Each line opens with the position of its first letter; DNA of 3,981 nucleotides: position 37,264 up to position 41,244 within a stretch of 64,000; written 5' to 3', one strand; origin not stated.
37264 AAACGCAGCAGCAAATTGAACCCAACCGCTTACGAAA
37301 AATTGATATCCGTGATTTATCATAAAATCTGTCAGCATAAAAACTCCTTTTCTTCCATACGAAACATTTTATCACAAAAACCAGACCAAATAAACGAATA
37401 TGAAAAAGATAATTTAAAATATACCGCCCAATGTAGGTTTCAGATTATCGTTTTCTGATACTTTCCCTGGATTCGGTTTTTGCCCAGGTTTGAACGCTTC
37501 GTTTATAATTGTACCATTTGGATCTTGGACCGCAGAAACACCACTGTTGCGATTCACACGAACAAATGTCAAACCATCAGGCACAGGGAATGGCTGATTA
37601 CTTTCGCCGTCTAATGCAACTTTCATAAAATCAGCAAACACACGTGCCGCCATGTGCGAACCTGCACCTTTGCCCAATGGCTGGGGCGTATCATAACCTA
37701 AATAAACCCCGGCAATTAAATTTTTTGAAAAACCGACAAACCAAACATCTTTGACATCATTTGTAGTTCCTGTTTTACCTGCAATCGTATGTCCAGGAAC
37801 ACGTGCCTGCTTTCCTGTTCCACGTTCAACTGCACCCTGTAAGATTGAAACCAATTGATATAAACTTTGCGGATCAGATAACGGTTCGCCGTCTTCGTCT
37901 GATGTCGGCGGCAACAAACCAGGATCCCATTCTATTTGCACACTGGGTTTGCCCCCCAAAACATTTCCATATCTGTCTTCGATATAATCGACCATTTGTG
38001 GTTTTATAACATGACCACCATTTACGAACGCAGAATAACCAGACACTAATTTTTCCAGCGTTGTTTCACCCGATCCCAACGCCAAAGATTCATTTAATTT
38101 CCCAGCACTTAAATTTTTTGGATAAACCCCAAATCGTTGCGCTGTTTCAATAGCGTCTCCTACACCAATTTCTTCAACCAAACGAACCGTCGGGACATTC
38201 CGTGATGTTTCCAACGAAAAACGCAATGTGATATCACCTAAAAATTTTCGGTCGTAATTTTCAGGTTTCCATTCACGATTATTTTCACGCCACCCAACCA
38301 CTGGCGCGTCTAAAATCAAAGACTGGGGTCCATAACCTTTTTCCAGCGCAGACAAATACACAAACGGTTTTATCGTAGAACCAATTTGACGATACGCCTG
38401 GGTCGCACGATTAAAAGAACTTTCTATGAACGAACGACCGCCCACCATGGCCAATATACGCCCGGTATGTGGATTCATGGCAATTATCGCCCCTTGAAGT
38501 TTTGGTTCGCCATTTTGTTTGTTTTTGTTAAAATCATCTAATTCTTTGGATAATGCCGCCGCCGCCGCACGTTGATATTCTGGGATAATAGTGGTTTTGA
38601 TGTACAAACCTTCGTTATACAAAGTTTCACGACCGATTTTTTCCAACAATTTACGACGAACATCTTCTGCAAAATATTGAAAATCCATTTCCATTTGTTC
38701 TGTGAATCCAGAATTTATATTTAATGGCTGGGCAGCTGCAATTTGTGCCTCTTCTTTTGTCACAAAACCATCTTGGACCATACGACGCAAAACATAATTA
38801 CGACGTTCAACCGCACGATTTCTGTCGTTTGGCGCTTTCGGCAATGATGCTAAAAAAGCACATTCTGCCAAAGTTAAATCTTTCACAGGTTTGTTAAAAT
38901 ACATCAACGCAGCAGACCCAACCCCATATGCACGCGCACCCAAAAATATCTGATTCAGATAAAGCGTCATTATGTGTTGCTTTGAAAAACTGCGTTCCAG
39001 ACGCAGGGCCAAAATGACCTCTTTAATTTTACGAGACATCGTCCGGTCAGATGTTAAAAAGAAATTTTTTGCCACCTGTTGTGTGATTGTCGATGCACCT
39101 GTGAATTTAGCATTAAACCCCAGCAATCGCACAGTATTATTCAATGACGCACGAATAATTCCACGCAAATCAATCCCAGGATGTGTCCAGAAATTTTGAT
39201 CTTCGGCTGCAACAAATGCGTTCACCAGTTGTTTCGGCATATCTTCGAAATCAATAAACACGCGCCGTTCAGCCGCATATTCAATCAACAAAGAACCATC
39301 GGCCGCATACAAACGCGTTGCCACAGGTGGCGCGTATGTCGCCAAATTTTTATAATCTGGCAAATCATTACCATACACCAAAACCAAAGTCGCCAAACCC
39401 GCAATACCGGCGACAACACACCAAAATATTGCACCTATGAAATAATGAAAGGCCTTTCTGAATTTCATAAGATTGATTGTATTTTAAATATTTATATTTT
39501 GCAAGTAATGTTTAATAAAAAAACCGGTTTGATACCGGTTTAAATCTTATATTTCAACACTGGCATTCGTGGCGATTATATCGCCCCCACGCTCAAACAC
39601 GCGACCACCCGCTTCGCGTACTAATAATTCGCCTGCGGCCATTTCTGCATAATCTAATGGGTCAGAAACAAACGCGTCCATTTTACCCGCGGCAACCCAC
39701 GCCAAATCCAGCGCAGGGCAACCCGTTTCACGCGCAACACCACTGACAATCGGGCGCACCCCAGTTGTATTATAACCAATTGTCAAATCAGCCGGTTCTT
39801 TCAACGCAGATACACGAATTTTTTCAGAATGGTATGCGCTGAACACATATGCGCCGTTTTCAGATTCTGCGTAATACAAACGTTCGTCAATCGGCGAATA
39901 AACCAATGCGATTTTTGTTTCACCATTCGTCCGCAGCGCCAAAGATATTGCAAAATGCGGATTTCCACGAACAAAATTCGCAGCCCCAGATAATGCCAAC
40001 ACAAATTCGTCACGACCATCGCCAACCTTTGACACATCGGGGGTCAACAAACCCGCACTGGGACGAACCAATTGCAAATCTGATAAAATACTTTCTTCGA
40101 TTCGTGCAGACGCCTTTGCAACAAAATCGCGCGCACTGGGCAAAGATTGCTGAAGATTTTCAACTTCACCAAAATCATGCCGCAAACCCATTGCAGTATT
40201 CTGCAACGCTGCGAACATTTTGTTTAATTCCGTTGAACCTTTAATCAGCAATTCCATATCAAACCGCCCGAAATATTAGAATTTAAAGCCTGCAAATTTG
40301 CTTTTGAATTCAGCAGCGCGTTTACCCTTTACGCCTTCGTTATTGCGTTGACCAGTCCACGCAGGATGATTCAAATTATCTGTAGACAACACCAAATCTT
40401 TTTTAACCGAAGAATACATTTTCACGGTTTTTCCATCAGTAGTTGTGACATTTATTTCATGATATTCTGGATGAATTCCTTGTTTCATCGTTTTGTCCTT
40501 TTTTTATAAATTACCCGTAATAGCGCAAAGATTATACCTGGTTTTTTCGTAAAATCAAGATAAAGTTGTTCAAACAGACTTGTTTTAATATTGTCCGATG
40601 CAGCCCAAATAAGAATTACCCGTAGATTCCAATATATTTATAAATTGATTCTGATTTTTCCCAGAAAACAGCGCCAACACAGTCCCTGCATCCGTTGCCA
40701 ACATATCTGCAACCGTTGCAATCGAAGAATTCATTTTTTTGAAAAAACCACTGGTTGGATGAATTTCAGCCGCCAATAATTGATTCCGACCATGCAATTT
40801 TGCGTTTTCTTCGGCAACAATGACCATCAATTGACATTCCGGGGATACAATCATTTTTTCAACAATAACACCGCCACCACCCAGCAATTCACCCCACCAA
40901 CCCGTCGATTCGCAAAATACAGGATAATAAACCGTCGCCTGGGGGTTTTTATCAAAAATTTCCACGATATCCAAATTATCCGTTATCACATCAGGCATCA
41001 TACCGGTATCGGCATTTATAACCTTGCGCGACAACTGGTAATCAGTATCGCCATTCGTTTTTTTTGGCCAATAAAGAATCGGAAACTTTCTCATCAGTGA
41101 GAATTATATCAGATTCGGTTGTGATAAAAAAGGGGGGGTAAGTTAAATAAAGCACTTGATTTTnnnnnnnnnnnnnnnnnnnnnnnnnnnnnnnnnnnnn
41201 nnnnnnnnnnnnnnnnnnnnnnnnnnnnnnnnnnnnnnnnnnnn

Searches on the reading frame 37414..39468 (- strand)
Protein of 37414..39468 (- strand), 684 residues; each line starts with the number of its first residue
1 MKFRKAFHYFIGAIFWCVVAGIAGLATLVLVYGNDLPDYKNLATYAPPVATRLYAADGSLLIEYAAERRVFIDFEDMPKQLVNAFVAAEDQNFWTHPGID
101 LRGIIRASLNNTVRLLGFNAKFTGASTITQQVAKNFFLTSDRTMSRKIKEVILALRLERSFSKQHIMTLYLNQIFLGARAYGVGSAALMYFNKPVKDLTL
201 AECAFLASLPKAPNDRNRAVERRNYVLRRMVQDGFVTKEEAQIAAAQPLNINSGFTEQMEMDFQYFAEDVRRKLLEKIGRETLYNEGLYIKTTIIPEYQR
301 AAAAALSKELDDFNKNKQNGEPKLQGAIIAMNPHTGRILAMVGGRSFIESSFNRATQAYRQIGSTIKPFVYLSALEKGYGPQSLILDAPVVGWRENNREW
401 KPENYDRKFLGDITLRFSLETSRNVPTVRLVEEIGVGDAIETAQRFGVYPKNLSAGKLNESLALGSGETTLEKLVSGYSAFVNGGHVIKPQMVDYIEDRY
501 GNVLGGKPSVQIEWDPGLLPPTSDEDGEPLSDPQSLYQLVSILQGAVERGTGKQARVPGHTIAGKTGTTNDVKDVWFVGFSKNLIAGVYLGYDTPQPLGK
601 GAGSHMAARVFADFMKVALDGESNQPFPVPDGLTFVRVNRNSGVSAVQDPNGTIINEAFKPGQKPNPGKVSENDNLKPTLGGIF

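Call 15: search_protein_families(library=pfam, proteins=[window:37414-39468:-], max_evalue=0.00001)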
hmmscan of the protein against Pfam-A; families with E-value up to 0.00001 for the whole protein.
window:37414-39468:- (684 aa): 2 families
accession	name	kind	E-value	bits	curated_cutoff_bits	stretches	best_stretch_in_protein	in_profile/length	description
PF00912.28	Transgly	-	1.3e-57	194.5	27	1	62-230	6-177/178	Transglycosylase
PF00905.27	Transpeptidase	-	5.2e-32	111.7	22.1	1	326-616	1-299/299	Penicillin binding protein transpeptidase domain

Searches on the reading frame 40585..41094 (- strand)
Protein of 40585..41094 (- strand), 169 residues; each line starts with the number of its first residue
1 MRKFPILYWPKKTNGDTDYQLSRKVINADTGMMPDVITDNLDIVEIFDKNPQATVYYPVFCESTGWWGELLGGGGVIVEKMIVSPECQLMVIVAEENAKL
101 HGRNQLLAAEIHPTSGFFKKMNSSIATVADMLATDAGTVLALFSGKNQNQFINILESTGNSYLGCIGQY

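Call 3: search_protein_families(library=pfam, proteins=[window:40585-41094:-], max_evalue=1)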
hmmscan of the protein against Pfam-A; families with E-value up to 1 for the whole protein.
window:40585-41094:- (169 aa): 0 families

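Call 4: search_protein_families(library=ncbifam, proteins=[window:40585-41094:-], max_evalue=1)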
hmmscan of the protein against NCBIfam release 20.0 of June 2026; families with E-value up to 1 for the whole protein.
window:40585-41094:- (169 aa): 1 family
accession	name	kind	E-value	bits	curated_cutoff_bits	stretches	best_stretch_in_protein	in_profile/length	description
NF011794.0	PRK15262.1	equivalog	0.09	12.3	132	1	105-161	97-153/200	fimbrial-like protein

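Call 71: search_protein_families(library=pfam, proteins=[window:40588-41094:-], max_evalue=0.1)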
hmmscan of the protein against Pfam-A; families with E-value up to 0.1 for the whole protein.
window:40588-41094:- (169 aa): 0 families

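Call 96: search_solved_structures(query=window:40588-41094:-, max_evalue=10)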
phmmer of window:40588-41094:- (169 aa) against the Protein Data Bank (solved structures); distinct sequences matched with E-value up to 10: 6.
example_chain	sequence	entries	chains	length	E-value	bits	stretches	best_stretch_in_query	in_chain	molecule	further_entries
5no6_I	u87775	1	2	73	0.16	14.8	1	79-119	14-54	Transcriptional enhancer factor TEF-3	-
5nnx_A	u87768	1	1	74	0.17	14.7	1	79-119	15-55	Transcriptional enhancer factor TEF-1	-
2hzd_A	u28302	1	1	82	0.23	14.3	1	79-119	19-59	Transcriptional enhancer factor TEF-1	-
5gzb_A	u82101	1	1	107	0.23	14.2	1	79-119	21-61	Transcriptional enhancer factor TEF-3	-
2d7t_H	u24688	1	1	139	1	12.2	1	9-82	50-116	anti polyhydroxybutyrate antibody Fv, heavy chain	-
6eei_A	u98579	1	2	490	1.5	11.6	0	49-101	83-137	Tyrosine decarboxylase 1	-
